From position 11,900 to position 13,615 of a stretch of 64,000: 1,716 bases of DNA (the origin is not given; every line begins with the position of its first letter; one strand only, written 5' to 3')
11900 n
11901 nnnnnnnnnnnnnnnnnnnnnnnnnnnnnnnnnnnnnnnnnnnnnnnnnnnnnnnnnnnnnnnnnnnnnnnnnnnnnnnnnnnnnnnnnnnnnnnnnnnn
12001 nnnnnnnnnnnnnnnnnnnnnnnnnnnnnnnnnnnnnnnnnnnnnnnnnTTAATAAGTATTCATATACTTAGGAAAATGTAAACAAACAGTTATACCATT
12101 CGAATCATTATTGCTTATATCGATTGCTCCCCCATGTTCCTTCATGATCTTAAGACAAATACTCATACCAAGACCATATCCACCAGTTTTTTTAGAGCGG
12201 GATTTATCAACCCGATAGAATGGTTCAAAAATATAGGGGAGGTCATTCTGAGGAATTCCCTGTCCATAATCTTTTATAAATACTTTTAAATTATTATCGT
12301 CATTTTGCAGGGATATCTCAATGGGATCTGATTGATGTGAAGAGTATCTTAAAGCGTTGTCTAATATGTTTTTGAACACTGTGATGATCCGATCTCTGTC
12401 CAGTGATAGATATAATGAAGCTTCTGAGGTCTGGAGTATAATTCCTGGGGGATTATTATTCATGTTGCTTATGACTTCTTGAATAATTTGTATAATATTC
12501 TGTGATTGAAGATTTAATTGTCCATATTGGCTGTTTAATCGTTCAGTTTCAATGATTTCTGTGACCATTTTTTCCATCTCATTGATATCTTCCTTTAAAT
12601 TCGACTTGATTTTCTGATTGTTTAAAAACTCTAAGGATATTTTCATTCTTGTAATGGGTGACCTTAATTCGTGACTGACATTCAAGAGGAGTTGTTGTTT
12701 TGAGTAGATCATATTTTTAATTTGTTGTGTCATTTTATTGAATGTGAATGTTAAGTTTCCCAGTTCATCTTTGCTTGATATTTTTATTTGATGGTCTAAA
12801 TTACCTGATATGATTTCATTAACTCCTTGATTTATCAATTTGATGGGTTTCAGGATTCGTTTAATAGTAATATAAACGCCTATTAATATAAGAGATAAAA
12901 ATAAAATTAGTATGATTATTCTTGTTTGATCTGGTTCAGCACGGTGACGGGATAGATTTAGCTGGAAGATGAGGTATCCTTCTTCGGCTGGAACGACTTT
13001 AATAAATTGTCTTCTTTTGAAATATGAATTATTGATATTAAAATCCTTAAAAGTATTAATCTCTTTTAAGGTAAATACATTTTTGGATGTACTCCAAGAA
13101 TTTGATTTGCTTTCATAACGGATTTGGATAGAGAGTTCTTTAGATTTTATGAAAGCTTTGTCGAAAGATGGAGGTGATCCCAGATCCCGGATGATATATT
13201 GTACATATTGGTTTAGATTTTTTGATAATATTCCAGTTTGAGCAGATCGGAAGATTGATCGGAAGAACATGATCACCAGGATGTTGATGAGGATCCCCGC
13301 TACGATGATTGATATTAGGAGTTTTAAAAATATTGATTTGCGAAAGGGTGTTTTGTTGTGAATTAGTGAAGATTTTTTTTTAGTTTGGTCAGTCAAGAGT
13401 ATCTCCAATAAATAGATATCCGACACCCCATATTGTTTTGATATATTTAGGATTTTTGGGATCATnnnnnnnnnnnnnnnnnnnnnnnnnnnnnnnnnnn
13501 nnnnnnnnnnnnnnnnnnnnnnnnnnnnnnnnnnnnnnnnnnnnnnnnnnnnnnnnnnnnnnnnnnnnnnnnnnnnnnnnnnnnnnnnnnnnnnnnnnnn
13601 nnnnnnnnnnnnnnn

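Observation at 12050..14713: Cpx-like envelope-stress module: CpxR-box-like direct repeats, a Spy/CpxP-family gene, an OmpR-type response regulator and a histidine kinase, with tRNA genes directly upstream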

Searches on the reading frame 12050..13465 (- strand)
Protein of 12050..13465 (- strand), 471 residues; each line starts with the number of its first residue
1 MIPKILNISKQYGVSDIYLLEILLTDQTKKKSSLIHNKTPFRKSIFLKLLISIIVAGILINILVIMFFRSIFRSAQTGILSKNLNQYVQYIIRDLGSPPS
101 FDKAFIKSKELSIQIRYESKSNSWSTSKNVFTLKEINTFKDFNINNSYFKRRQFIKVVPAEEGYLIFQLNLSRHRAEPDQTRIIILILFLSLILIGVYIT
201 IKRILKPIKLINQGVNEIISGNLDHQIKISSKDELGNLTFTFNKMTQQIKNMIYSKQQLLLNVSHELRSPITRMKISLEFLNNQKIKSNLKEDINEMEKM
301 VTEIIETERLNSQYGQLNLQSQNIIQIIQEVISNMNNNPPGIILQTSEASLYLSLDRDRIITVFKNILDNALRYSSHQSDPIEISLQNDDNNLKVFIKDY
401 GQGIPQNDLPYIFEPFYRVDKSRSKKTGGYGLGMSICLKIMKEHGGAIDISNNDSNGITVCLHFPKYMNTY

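Call 4: search_protein_families(library=pfam, proteins=[window:12050-13465:-], max_evalue=0.1)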
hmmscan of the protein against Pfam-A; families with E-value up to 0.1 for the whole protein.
window:12050-13465:- (471 aa): 8 families
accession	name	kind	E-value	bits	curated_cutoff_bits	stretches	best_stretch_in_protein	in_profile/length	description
PF02518.31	HATPase_c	-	3.3e-26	92.3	26.4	1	356-466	2-109/111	Histidine kinase-, DNA gyrase B-, and HSP90-like ATPase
PF00672.30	HAMP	-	1.9e-11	44.5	25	1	200-250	2-52/53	HAMP domain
PF00512.31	HisKA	-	1.5e-07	31.8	26.9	1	255-312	1-65/66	His Kinase A (phospho-acceptor) domain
PF14501.12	HATPase_c_5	-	1.5e-06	28.4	22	1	360-455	6-93/102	GHKL domain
PF13589.12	HATPase_c_3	-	6.6e-05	23.4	25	1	363-435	6-78/137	Histidine kinase-, DNA gyrase B-, and HSP90-like ATPase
PF13581.12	HATPase_c_2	-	0.0009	19.7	27.4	1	369-434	41-104/127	Histidine kinase-like ATPase domain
PF24668.1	KH_Vigilin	-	0.0059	16.6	27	1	435-460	2-27/50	Vigilin KH domain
PF18947.5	HAMP_2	-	0.062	13.7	24.3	1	193-249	9-65/67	HAMP domain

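Call 5: search_protein_families(library=ncbifam, proteins=[window:12050-13465:-], max_evalue=0.1)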
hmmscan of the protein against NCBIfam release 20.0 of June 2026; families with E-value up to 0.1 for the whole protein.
window:12050-13465:- (471 aa): 88 families (the best 25 are shown)
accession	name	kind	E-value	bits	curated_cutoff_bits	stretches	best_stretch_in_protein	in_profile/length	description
NF007898.0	PRK10604.1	equivalog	1.8e-53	182.3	478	1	44-469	3-426/433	two-component system sensor histidine kinase RstB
NF045900.1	HisKinCpxALeg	equivalog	5.8e-53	180.2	800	1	182-465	157-450/451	two-component system sensor histidine kinase CpxA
NF033092.0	HK_WalK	equivalog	4.4e-52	177.5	725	2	256-465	372-593/594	cell wall metabolism sensor histidine kinase WalK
NF007007.0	PRK09470.1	equivalog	4.3e-47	161.1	486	1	183-467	173-460/463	envelope stress sensor histidine kinase CpxA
NF038389.1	ArsS_fam_HK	equivalog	3.5e-46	158.5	250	1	44-448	2-389/403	ArsS family sensor histidine kinase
NF012163.2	BaeS_SmeS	equivalog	1.7e-45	155.8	500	1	180-465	164-457/457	sensor histidine kinase efflux regulator BaeS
NF007004.0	PRK09467.1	equivalog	4.6e-44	150.9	415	1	185-466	161-436/440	two-component system sensor histidine kinase EnvZ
NF040691.1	MtrAB_MtrB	equivalog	1.1e-43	150.1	450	1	162-467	169-493/507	MtrAB system histidine kinase MtrB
NF046044.1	PnpS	equivalog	1.4e-42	146.1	400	1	256-465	170-390/390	two-component system histidine kinase PnpS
NF007837.0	PRK10549.1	equivalog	1e-40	139.9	603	1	180-467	164-459/466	envelope stress sensor histidine kinase BaeS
TIGR02966.1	phoR_proteo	equivalog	2.8e-39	135.1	334.2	1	247-460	105-329/333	phosphate regulon sensor histidine kinase PhoR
TIGR01386.1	cztS_silS_copS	subfamily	1.4e-37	129.8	292.55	1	183-465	165-457/457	heavy metal sensor histidine kinase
NF033093.1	HK_VicK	exception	6.3e-37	127.3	680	2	259-465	212-434/448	cell wall metabolism sensor histidine kinase VicK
NF033091.0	HK_VanS_ACDEFG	equivalog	1.6e-34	119.4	400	1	189-456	3-285/293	vancomycin resistance histidine kinase VanS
NF008025.0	PRK10755.1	equivalog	5e-34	117.6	314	1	187-468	74-358/362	two-component system sensor histidine kinase PmrB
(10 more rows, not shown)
